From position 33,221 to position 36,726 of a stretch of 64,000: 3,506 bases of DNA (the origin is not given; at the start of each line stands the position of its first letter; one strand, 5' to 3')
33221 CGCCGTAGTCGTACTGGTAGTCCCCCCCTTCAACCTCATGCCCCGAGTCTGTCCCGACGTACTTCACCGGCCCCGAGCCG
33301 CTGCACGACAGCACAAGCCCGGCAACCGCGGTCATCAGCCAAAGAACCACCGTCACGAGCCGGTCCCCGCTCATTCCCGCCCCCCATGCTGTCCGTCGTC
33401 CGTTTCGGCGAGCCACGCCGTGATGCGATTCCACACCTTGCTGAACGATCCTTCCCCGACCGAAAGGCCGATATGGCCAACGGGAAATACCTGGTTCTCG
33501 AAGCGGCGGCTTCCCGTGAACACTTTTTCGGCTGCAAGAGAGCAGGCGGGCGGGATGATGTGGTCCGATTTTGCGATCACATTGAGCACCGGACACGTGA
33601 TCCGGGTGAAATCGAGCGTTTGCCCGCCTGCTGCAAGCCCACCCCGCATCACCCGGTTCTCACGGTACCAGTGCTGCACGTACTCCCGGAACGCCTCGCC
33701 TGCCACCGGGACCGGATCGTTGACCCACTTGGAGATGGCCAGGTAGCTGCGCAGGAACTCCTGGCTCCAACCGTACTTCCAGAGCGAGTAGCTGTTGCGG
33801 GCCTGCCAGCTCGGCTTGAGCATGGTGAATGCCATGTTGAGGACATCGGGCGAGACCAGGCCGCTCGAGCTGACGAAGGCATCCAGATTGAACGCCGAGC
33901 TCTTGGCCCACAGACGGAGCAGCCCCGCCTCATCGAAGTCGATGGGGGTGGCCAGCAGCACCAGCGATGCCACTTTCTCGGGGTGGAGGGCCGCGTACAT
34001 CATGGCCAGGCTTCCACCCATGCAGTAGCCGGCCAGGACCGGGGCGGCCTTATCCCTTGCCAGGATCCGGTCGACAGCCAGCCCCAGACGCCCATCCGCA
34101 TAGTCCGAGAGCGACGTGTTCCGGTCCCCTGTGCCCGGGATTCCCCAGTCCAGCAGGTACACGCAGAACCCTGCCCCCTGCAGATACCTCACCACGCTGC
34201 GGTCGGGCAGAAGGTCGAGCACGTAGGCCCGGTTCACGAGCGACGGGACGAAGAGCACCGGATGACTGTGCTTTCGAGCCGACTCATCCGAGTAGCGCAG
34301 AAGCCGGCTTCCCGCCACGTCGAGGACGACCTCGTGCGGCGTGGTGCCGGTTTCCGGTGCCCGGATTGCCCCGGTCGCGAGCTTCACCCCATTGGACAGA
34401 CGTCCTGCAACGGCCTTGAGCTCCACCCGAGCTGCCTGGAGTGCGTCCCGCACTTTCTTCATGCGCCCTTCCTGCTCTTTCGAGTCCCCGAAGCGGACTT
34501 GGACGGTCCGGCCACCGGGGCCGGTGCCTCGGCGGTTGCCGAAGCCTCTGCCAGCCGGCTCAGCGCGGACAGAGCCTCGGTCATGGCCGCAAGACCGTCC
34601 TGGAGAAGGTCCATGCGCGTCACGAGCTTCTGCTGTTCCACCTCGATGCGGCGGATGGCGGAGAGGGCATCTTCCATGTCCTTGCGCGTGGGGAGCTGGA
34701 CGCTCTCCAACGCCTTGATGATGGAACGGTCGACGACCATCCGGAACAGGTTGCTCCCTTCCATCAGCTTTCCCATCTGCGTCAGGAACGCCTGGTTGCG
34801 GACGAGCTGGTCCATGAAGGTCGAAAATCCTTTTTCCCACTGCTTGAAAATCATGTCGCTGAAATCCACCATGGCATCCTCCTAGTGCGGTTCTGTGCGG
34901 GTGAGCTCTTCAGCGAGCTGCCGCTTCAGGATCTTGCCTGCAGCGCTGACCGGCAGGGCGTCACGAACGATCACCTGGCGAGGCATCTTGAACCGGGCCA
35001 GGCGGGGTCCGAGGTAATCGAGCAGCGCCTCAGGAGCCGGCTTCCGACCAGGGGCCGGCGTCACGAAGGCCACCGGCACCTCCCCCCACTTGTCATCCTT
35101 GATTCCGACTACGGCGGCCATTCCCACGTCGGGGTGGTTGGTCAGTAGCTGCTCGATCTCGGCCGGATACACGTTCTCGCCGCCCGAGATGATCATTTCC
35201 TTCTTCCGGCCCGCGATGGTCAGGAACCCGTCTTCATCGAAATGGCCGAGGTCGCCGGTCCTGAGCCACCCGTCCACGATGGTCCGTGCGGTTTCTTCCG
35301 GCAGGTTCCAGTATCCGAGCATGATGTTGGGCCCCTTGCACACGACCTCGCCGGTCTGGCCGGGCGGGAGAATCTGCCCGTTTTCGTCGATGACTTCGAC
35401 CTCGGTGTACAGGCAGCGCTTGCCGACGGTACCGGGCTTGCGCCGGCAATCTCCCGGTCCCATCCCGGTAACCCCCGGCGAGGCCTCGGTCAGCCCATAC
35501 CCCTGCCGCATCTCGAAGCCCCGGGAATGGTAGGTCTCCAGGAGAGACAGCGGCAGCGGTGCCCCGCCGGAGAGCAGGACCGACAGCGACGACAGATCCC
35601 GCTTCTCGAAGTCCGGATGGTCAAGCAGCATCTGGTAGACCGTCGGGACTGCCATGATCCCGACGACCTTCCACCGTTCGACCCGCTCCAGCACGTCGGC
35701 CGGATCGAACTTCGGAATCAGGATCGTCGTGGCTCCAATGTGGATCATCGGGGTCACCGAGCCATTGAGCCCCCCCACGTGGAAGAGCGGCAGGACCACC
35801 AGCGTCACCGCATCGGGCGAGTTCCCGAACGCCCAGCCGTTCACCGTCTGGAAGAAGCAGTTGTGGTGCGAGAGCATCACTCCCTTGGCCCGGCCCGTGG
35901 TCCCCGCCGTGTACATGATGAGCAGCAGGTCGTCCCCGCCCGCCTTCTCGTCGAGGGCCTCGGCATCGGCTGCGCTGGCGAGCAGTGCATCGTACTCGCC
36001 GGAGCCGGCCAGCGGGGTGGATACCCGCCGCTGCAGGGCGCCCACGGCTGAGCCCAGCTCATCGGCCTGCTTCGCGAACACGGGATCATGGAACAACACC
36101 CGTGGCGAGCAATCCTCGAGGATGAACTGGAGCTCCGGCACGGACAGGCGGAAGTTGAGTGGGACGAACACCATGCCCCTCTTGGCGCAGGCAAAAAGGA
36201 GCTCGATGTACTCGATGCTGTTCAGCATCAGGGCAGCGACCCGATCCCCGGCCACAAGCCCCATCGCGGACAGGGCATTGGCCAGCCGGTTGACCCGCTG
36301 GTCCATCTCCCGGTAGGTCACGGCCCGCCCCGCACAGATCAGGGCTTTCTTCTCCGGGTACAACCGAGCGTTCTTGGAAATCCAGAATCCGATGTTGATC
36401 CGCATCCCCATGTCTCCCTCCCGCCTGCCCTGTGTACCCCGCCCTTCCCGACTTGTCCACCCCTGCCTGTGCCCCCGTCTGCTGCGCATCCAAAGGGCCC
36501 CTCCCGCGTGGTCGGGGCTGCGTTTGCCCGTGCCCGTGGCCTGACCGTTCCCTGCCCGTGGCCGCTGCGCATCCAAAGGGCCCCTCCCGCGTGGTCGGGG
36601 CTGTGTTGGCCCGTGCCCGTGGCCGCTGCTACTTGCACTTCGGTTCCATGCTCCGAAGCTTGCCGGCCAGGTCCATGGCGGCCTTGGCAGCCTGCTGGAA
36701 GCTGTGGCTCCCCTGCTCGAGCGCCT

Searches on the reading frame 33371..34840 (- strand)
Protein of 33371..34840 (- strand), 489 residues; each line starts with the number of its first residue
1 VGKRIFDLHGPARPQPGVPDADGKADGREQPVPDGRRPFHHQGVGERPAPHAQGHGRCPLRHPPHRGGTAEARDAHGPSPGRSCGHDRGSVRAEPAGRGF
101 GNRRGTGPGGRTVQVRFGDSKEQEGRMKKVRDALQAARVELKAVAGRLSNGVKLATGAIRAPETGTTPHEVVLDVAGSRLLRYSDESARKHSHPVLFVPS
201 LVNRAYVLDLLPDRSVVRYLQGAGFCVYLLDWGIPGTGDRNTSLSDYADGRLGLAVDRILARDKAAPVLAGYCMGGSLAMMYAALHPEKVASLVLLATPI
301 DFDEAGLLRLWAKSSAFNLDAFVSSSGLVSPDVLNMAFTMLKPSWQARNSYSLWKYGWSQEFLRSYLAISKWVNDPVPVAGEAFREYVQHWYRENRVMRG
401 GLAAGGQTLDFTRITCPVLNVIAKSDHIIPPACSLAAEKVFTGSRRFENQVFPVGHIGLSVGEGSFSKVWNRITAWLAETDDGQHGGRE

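Call 8: search_protein_families(library=pfam, proteins=[window:33371-34840:-], max_evalue=1)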
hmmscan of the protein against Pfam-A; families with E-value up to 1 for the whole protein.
window:33371-34840:- (489 aa): 8 families
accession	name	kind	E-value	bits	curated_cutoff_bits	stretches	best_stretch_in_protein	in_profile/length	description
PF00561.26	Abhydrolase_1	-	7.1e-18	65.6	25.8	1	194-459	2-241/245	alpha/beta hydrolase fold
PF12697.13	Abhydrolase_6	-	1.6e-12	49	26.3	1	196-439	2-193/217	Alpha/beta hydrolase family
PF07167.19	PhaC_N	-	1.3e-08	35.2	23.7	1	165-220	118-173/173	Poly-beta-hydroxybutyrate polymerase (PhaC) N-terminus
PF12146.15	Hydrolase_4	-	5.2e-08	32.9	27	1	216-434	23-210/239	Serine aminopeptidase, S33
PF11339.14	DUF3141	-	8.2e-08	31.7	29.7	1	264-435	140-318/582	Protein of unknown function (DUF3141)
PF01738.24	DLH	-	0.00014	22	21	1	268-290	100-121/217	Dienelactone hydrolase family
PF00756.26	Esterase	-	0.0039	17.4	22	1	256-349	106-169/251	Putative esterase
PF00975.26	Thioesterase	-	0.19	12.3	26.4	1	268-285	69-86/226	Thioesterase domain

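Call 52: search_protein_families(library=ncbifam, proteins=[window:33371-34840:-], max_evalue=0.1)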
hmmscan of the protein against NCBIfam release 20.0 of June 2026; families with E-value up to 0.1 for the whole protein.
window:33371-34840:- (489 aa): 16 families
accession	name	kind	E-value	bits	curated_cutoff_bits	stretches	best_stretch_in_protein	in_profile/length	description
TIGR01836.1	PHA_synth_III_C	subfamily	6.2e-85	285.3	365.3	1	138-479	9-349/350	class III poly(R)-hydroxyalkanoic acid synthase subunit PhaC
TIGR01838.1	PHA_synth_I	subfamily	2.4e-37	128.6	622.65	1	164-448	160-448/532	class I poly(R)-hydroxyalkanoic acid synthase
NF005898.0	PRK07868.1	equivalog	5.1e-25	87.4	925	1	163-481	34-362/994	acyl-CoA synthetase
TIGR01839.1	PHA_synth_II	subfamily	3.8e-17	61.6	855.4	1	169-448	192-474/560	class II poly(R)-hydroxyalkanoic acid synthase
TIGR01738.1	bioH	equivalog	8.4e-08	32.1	206.95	1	223-300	29-100/245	pimeloyl-ACP methyl ester esterase BioH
NF051488.1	bifunc_PcaDC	exception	1.4e-06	27.7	390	1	228-305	40-118/375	bifunctional 3-oxoadipate enol-lactonase/4-carboxymuconolactone decarboxylase PcaDC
NF050089.1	i_nPHAscl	equivalog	0.00017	20.7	300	1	242-298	65-117/288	intracellular short-chain-length polyhydroxyalkanoate depolymerase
TIGR03695.1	menH_SHCHC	equivalog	0.00026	20.5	208.55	1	256-297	61-103/252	2-succinyl-6-hydroxy-2,4-cyclohexadiene-1-carboxylate synthase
NF011457.0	PRK14875.1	equivalog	0.00056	19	307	1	234-297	166-230/372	acetoin dehydrogenase dihydrolipoyllysine-residue acetyltransferase subunit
TIGR02427.1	protocat_pcaD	equivalog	0.00079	18.9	255.85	1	256-305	69-119/251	3-oxoadipate enol-lactonase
NF052614.1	AB_fold_OlsI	equivalog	0.0019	17.8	385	1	264-297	88-121/272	ornithine lipid biosynthesis O-acyltransferase OlsI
NF053684.1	esterase_mleBCA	exception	0.018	14.2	570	1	241-300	74-129/281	BCA family alpha/beta fold macrolide esterase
NF006449.0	PRK08775.1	equivalog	0.033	13.1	296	0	236-297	113-171/344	homoserine O-succinyltransferase MetX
TIGR04373.1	egtB_X_signatur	signature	0.054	13.6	71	0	384-406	1-23/50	EgtB-related enzyme signature domain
NF007954.0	PRK10673.1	equivalog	0.076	12.3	399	0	265-302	81-119/255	esterase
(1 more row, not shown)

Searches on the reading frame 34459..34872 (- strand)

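Call 8: search_protein_families(library=pfam, proteins=[window:34459-34872:-], max_evalue=1)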
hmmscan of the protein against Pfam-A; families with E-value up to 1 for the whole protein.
window:34459-34872:- (137 aa): 4 families
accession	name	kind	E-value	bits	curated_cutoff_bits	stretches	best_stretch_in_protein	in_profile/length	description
PF09712.15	PHA_synth_III_E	-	0.044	13.5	25.7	1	8-81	235-308/311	Poly(R)-hydroxyalkanoic acid synthase subunit (PHA_synth_III_E)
PF20870.2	FAM186A-B_N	-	0.051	13.4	27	1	63-109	96-143/243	FAM186A/B, N-terminal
PF08336.16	P4Ha_N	-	0.064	13.5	25.3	1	53-77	95-118/135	Prolyl 4-Hydroxylase alpha-subunit, N-terminal region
PF10167.14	BORCS8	-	0.12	12.8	25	1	46-101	45-100/112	BLOC-1-related complex sub-unit 8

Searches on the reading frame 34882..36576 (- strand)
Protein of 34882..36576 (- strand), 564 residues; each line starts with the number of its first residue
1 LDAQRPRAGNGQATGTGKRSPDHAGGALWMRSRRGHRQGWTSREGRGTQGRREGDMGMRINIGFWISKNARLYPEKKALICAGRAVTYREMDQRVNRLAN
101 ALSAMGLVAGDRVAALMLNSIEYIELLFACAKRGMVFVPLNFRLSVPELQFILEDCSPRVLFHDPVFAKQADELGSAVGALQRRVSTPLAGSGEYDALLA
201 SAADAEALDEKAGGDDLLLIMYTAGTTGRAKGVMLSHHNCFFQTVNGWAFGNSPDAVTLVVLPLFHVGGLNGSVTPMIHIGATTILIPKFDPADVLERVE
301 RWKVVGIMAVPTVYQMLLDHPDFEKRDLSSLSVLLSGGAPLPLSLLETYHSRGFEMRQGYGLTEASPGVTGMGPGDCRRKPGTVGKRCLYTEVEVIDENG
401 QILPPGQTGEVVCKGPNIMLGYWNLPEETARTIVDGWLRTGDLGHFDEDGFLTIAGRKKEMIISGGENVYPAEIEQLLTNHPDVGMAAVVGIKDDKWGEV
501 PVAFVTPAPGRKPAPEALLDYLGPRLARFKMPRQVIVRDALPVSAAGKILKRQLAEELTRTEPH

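Call 8: search_protein_families(library=pfam, proteins=[window:34882-36576:-], max_evalue=1)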
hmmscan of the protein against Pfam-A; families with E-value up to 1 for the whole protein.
window:34882-36576:- (564 aa): 3 families
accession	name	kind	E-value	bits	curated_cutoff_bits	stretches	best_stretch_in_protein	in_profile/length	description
PF00501.34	AMP-binding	-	2.8e-95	319.8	29.9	1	68-423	3-384/384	AMP-binding enzyme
PF13193.12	AMP-binding_C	-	7.2e-18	65.7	24.5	1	473-548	1-76/76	AMP-binding enzyme C-terminal domain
PF23562.2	AMP-binding_C_3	-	0.22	12.3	20.8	1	461-497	4-41/124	AMP-binding enzyme C-terminal domain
